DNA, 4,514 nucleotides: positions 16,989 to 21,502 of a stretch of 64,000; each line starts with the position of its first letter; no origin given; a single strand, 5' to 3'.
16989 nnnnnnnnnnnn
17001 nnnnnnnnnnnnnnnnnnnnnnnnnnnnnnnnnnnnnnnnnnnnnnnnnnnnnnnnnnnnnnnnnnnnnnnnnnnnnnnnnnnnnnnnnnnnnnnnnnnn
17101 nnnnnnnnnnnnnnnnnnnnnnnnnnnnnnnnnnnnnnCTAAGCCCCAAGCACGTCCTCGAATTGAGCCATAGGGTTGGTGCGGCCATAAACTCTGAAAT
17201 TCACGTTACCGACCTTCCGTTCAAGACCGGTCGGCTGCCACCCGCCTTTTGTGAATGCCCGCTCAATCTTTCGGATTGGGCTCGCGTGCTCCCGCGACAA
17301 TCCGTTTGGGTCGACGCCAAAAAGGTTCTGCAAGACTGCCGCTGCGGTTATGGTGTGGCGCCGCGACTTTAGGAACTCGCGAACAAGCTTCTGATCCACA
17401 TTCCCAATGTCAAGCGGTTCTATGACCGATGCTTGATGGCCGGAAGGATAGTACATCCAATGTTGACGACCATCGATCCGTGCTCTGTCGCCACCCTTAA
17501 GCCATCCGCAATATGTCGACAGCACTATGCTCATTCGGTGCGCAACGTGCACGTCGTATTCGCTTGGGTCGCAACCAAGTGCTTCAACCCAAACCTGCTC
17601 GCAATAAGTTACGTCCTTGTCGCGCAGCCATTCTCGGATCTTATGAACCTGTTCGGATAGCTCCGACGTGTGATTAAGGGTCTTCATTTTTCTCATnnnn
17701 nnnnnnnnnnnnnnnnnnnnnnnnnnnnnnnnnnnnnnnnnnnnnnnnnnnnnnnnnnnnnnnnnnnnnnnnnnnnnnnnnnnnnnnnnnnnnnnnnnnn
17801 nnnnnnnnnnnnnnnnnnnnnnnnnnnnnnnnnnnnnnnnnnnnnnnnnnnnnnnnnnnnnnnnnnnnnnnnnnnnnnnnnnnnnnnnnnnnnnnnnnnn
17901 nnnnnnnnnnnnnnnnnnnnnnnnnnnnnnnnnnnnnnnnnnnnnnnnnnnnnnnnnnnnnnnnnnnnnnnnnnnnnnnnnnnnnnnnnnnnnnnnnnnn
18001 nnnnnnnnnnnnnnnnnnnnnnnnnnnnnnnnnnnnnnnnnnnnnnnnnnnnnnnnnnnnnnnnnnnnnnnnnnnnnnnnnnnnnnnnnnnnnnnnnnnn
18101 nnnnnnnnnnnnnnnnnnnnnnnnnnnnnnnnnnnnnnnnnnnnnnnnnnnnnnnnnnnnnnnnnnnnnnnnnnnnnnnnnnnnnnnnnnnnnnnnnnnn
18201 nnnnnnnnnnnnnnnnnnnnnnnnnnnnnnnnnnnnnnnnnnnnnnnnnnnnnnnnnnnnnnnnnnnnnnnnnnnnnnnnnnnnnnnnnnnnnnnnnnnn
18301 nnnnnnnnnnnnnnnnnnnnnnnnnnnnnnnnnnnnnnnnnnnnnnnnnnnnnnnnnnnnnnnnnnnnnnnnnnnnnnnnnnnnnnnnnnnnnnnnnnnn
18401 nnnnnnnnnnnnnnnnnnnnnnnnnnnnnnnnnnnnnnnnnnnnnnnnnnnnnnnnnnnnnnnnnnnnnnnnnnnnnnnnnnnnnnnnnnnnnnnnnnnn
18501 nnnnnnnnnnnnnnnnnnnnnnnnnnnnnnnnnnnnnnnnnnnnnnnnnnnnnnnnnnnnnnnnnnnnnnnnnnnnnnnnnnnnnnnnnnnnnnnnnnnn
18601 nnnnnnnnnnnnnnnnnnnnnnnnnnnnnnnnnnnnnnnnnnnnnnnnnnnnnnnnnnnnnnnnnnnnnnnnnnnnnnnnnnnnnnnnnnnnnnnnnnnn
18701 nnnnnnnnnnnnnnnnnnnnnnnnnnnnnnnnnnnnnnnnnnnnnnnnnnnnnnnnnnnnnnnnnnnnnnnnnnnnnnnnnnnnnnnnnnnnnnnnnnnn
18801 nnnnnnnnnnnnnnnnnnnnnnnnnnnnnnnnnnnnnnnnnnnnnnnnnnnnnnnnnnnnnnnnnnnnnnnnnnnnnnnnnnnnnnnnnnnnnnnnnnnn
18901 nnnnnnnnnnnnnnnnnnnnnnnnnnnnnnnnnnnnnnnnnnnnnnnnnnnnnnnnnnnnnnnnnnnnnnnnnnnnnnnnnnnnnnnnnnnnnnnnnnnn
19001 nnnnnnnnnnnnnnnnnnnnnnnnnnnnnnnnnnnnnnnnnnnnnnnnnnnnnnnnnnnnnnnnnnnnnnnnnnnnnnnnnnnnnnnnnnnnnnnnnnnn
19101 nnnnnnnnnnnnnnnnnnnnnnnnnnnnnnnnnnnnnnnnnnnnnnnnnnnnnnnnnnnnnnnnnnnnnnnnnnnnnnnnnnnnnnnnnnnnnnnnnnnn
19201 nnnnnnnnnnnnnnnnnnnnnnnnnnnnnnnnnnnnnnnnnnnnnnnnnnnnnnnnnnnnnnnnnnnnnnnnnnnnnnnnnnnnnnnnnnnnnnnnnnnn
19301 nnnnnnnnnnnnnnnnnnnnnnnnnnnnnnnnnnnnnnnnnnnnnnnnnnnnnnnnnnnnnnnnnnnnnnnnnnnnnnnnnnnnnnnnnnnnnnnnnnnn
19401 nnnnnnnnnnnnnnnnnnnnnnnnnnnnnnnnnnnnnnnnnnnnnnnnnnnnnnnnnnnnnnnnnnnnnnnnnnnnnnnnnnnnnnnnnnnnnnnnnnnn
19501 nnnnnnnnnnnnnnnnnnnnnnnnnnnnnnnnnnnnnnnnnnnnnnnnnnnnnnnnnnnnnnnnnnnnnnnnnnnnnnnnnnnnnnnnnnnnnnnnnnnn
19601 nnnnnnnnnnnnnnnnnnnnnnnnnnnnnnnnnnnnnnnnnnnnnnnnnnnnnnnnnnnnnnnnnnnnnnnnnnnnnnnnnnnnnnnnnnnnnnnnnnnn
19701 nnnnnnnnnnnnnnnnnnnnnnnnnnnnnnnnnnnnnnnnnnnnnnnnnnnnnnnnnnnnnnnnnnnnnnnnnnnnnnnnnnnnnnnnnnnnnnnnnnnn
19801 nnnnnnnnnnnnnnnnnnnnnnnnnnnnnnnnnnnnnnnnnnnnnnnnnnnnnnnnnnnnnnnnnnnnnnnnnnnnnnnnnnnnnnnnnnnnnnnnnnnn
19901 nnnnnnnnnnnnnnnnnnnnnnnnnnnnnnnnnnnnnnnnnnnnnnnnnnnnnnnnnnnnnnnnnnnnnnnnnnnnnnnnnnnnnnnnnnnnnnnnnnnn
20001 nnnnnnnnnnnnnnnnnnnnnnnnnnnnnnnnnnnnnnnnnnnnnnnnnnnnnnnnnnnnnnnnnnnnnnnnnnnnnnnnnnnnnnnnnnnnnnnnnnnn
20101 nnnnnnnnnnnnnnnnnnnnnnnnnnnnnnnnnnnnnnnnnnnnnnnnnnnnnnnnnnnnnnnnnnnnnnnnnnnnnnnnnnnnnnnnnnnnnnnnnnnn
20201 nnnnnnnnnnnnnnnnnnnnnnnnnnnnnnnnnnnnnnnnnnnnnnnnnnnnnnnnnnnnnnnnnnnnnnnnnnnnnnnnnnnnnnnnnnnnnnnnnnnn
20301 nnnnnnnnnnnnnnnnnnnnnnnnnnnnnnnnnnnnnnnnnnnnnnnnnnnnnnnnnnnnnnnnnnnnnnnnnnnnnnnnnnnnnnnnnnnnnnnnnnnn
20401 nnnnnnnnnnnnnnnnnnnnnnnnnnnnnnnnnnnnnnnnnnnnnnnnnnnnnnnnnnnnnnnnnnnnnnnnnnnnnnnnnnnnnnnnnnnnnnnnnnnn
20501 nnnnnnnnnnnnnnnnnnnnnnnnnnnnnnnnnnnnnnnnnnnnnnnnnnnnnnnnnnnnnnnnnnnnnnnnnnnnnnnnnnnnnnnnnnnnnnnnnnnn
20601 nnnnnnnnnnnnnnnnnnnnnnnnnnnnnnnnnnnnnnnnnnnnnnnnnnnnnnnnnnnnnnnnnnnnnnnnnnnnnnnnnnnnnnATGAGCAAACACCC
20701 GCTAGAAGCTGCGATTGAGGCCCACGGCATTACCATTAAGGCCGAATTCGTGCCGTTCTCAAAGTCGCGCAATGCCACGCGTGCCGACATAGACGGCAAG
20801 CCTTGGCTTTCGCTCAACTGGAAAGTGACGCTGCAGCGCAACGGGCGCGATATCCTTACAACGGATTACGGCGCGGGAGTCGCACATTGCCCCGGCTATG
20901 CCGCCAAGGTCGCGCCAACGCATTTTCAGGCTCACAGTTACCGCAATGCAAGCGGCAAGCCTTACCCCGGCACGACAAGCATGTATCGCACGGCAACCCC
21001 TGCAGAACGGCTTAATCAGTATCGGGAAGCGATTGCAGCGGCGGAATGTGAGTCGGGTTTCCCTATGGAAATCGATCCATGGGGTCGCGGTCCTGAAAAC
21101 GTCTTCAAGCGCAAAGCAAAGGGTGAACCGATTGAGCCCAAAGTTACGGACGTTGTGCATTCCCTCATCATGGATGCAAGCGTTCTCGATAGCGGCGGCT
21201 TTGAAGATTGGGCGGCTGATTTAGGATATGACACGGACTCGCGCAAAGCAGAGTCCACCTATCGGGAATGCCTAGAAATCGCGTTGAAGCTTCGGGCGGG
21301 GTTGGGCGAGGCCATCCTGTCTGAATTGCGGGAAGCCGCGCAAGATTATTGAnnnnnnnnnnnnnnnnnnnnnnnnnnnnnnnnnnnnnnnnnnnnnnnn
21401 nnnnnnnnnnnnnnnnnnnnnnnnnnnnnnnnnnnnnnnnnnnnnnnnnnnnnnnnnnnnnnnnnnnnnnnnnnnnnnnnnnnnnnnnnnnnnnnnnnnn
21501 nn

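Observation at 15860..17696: Antisense moron: acyltransferase-3 (O-antigen acetylase-like) plus an adjacent protein carrying the FEDVLGA tail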

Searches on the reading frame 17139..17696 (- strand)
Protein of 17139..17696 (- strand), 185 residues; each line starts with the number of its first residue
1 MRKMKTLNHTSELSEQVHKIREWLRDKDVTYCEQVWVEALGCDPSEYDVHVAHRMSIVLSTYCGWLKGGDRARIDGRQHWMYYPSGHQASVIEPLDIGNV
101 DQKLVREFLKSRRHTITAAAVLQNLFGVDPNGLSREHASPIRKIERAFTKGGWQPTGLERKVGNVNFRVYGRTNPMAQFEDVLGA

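Call 4: search_protein_families(library=pfam, proteins=[window:17139-17696:-], max_evalue=0.01)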
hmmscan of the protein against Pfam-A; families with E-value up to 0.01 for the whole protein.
window:17139-17696:- (185 aa): 0 families

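Call 6: search_protein_families(library=phrogs, proteins=[window:17139-17696:-], max_evalue=0.001)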
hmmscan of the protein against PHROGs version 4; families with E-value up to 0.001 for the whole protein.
window:17139-17696:- (185 aa): 0 families

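Call 10: search_dna_similar(query=window:17139-17696:-, collection=phages, mode=protein, max_rows=25, max_evalue=0.01)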
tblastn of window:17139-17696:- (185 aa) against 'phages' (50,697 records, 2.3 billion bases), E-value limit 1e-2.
No match.

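Call 16: find_homologous_proteins(query=window:17139-17696:-, max_evalue=0.001)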
Query window:17139-17696:- (185 aa): 3 proteins with E <= 0.001 among 57 candidates.
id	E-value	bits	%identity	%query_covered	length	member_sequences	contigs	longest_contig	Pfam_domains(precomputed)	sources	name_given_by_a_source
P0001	3.7e-122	423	100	98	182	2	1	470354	-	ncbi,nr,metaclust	ncbi:hypothetical protein A6U90_09690 [Agrobacterium tumefaciens]|nr:hypothetical protein A6U90_0969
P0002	7.2e-62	226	56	99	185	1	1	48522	-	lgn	-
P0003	5.9e-43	165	71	54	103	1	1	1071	-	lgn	-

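Call 17: find_encoding_contigs(protein=P0001, flank=10000, max_places=4)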
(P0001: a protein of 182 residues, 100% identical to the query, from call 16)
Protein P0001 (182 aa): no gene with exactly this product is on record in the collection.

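Call 18: find_encoding_contigs(protein=P0002, flank=10000, max_places=4)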
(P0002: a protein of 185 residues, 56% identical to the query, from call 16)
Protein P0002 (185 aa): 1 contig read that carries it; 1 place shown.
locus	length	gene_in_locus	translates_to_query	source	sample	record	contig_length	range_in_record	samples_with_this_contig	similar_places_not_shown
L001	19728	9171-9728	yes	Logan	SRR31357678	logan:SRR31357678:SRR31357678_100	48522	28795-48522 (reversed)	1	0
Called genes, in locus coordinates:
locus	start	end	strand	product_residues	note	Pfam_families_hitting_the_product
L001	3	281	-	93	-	?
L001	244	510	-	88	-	-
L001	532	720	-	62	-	-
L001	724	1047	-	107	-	PF00486:Trans_reg_C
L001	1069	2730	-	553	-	PF00533:BRCT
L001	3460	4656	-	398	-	PF01935:DUF87 (weak), PF05872:HerA_C, PF13401:AAA_22 (weak), PF05872:HerA_C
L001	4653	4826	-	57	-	-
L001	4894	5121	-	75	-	-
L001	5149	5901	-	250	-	-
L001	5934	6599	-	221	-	-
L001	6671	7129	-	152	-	-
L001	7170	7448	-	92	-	-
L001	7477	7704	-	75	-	-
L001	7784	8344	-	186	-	-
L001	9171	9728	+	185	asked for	-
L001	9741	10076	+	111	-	-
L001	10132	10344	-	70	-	-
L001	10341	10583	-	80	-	-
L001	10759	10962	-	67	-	-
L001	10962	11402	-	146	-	-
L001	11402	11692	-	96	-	PF24043:DUF7352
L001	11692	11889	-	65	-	PF07131:DUF1382 (weak)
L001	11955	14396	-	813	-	PF09250:Prim-Pol, PF08707:PriCT_2, PF19263:DUF5906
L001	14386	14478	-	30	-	-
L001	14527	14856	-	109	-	-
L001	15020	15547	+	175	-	-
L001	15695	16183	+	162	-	PF07463:NUMOD4, PF13392:HNH_3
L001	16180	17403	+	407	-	PF10926:DUF2800, PF12705:PDDEXK_1 (faint)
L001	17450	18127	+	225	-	PF10991:Enc34_ssDNA-bd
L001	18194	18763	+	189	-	PF16473:Rv2179c-like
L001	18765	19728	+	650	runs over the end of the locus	-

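Call 23: search_protein_families(library=ncbifam, proteins=[window:17139-17696:-, L001:9741-10076:+], max_evalue=0.01)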
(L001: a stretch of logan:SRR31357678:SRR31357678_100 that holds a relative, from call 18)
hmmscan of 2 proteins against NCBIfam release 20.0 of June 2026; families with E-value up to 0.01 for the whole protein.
window:17139-17696:- (185 aa): 1 family
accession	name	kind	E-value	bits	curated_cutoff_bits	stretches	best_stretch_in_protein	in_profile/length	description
TIGR03437.1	Soli_cterm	paralog_domain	0.005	16.6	29.05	1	69-133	43-109/225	Solibacter uncharacterized C-terminal domain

L001:9741-10076:+ (111 aa): 0 families

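Call 34: search_protein_representatives(protein=window:17139-17696:-)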
Query: 185 residues. Proteins with E-value up to 0.001 (for the whole library): 9; up to 1e-10: 5; up to 1e-30: 2. The best 9 are listed.
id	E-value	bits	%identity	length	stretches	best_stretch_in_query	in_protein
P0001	1.2e-122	422.8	100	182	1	4-185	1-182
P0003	1.9e-43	164.5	78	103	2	1-86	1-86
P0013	3.8e-22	95.0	53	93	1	4-88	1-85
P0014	4.0e-13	65.6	36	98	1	5-89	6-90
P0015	8.1e-13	64.6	31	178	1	19-184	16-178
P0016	8.5e-10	54.7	30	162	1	7-157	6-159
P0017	2.8e-09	53.1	35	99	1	5-85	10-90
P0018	1.0e-06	44.7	34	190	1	15-85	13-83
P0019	1.9e-06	43.8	31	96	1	9-88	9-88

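Call 45: predict_structure(alignment_id=A1)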
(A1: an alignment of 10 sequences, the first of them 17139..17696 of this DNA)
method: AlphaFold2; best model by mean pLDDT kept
length: 185 residues; sequences in the alignment: 10
mean_pLDDT: 82.7   pTM: 0.49
mean pLDDT of the five models: 82.7, 82.4, 81.7, 80.9, 78.9
residues with pLDDT >= 90: 81; 70-90: 74; 50-70: 13; < 50: 17
segments of 3 or more residues with pLDDT < 50: 87-94, 178-181, 183-185
pLDDT, mean of each block of 10 residues (from residue 1): 70 91 94 97 96 95 89 93 70 57 82 86 81 78 90 91 88 61 47
secondary structure, 60 per line:
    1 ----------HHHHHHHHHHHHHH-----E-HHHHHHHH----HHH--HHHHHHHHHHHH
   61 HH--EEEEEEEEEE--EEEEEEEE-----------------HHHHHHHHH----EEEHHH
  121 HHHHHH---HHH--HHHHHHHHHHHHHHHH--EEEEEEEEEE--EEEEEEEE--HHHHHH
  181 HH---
elements in order: H11-24 H32-39 H49-62 E65-74 E77-84 H102-110 E115-117 H118-126 H135-150 E153-162 E165-172 H175-182

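Call 55: find_encoding_contigs(protein=P0015, flank=10000, max_places=2)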
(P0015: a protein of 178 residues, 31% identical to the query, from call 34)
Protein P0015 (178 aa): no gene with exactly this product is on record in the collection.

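Call 56: find_encoding_contigs(protein=P0019, flank=10000, max_places=2)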
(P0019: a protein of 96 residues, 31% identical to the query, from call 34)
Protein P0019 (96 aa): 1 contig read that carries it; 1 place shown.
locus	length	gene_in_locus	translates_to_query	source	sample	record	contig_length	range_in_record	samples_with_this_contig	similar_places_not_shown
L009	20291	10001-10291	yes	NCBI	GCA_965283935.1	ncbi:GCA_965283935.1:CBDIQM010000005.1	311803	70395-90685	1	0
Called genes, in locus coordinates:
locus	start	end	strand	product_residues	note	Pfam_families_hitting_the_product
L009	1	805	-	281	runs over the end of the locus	-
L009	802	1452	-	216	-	PF07750:GcrA (weak)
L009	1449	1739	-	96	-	-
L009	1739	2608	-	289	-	-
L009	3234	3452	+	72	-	-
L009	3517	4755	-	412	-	PF01935:DUF87, PF05872:HerA_C, PF12846:AAA_10 (faint), PF13401:AAA_22 (faint), PF05872:HerA_C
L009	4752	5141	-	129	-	-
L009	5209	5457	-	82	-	-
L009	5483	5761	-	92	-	-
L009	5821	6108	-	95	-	-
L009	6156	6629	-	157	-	-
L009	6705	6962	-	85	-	-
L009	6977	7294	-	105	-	-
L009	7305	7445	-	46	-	-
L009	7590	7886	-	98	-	-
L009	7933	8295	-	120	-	-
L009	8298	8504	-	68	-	-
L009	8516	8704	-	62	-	-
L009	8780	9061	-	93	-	-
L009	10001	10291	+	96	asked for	-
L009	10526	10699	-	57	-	-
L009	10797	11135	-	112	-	-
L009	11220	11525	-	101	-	-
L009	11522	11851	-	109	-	-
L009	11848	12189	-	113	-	-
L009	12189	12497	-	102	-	-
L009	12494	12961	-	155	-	-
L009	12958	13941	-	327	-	-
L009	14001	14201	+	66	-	-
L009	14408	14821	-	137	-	-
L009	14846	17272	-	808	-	PF09250:Prim-Pol, PF08707:PriCT_2, PF19263:DUF5906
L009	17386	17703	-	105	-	-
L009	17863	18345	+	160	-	-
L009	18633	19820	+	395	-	PF10926:DUF2800, PF12705:PDDEXK_1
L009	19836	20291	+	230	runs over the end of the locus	PF10991:Enc34_ssDNA-bd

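Call 58: search_protein_families(library=pfam, proteins=[L001:9741-10076:+], max_evalue=0.01)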
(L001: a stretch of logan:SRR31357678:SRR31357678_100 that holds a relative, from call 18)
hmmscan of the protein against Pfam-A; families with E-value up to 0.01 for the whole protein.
L001:9741-10076:+ (111 aa): 0 families

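Call 68: search_protein_families(library=padloc, proteins=[window:17139-17696:-, L001:9741-10076:+], max_evalue=0.001)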
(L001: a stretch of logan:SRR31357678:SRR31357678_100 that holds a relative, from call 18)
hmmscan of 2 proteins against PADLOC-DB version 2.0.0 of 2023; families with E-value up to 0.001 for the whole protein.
window:17139-17696:- (185 aa): 0 families

L001:9741-10076:+ (111 aa): 0 families

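Call 75: find_related_loci(query=A5, collection=genome_contigs, flank=6000)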
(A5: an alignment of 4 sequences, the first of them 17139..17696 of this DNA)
Query A5 (185 aa) in genome_contigs; peptide patterns used: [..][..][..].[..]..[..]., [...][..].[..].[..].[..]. (x = any residue, [..] = any of these).
8 stretches matched a pattern, but none encodes a relative of the query by tblastn (E <= 1e-3).

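Call 76: find_related_loci(query=A5, collection=viral_contigs, flank=6000)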
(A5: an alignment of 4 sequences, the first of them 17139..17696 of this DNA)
Query A5 (185 aa) in viral_contigs; peptide patterns used: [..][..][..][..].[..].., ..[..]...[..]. (x = any residue, [..] = any of these).
72 stretches matched a pattern; 1 encode a relative of the query (tblastn E <= 1e-3); 1 distinct loci.
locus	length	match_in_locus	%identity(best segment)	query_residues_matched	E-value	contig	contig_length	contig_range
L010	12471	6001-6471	39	4-157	8e-28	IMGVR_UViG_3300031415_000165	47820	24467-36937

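Call 82: find_related_loci(query=A5, collection=metagenome_contigs, flank=5000)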
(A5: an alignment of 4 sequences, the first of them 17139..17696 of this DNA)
Query A5 (185 aa) in metagenome_contigs; peptide patterns used: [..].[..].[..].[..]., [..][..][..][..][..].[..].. (x = any residue, [..] = any of these).
135 stretches matched a pattern; 1 encode a relative of the query (tblastn E <= 1e-3); 1 distinct loci.
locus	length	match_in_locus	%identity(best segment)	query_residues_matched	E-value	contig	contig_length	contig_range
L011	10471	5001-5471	39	4-157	7e-28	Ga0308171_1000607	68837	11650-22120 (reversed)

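Call 98: fold_search(model_id=the predicted structure, library=viral)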
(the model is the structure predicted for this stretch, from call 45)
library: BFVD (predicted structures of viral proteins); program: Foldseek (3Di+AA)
matches with E <= 10: 777; with E <= 0.001: 2
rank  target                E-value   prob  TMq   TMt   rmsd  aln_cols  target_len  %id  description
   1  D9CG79                3.8e-04  1.00  0.29  0.33  15.3       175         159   14  (no name in the UniProt tables at hand)
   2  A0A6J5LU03            7.7e-04  1.00  0.34  0.31  10.2       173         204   16  Transcription regulator TrmB, N-terminal [uncultured Caudovirales phage]
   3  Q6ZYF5                2.9e-03  0.97  0.30  0.24  16.4       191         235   14  Uncharacterized protein [Pyrobaculum spherical virus (isolate United States/Yellowstone)]
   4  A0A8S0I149            3.6e-03  1.00  0.32  0.49   9.6       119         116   18  (no name in the UniProt tables at hand)
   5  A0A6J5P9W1            3.9e-03  1.00  0.32  0.10   5.0        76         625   24  Virulence-associated E [uncultured Caudovirales phage]
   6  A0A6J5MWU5            4.9e-03  1.00  0.32  0.10   3.1        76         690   18  COG5545 Predicted P-loop ATPase and inactivated derivatives [uncultured Caudovirales phage]
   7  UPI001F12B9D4         5.8e-03  0.93  0.28  0.12  17.7       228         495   10  (no name look-up for this kind of identifier)
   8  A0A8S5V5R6            6.9e-03  0.92  0.33  0.12  14.0       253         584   10  Uncharacterized protein [Myoviridae sp. ctrEx11]
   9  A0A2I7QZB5            1.3e-02  0.47  0.21  0.22  17.1       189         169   10  (no name in the UniProt tables at hand)
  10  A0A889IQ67            1.6e-02  0.82  0.25  0.20  14.8       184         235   10  Uncharacterized protein [Burkholderia phage BCSR52]
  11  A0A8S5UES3            1.8e-02  0.99  0.26  0.36  10.5        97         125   16  Uncharacterized protein (Fragment) [Myoviridae sp. ct0mD26]
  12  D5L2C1                1.8e-02  0.57  0.22  0.16  13.4       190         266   15  Uncharacterized protein [uncultured virus]
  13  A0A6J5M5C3            2.4e-02  1.00  0.32  0.16   2.4        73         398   16  COG5545 Predicted P-loop ATPase and inactivated derivatives [uncultured Caudovirales phage]
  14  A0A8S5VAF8            2.6e-02  1.00  0.28  0.07  11.0        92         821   14  Virulence associated protein E [Siphoviridae sp. ct6bU4]
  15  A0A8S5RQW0            2.7e-02  0.60  0.27  0.22  12.0       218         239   10  (no name in the UniProt tables at hand)
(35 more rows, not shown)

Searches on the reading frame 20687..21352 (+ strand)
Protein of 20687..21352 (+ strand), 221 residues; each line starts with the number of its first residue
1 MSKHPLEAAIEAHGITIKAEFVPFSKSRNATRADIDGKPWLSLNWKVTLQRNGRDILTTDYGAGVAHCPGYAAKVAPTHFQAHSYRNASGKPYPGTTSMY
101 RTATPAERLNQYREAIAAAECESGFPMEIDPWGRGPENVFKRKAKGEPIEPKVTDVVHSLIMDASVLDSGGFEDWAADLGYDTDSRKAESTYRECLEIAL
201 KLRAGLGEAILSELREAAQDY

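Call 4: search_protein_families(library=pfam, proteins=[window:20687-21352:+], max_evalue=0.01)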
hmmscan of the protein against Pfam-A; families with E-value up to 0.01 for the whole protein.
window:20687-21352:+ (221 aa): 0 families

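Call 6: search_protein_families(library=phrogs, proteins=[window:20687-21352:+], max_evalue=0.001)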
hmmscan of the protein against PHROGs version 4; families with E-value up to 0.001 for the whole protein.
window:20687-21352:+ (221 aa): 1 family
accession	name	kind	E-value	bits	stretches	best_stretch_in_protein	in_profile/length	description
phrog_4273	-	unknown function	4.1e-27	96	1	15-221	24-150/150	-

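Call 58: search_protein_families(library=pfam, proteins=[window:20687-21352:+], max_evalue=0.01)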
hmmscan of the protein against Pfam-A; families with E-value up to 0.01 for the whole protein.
window:20687-21352:+ (221 aa): 0 families
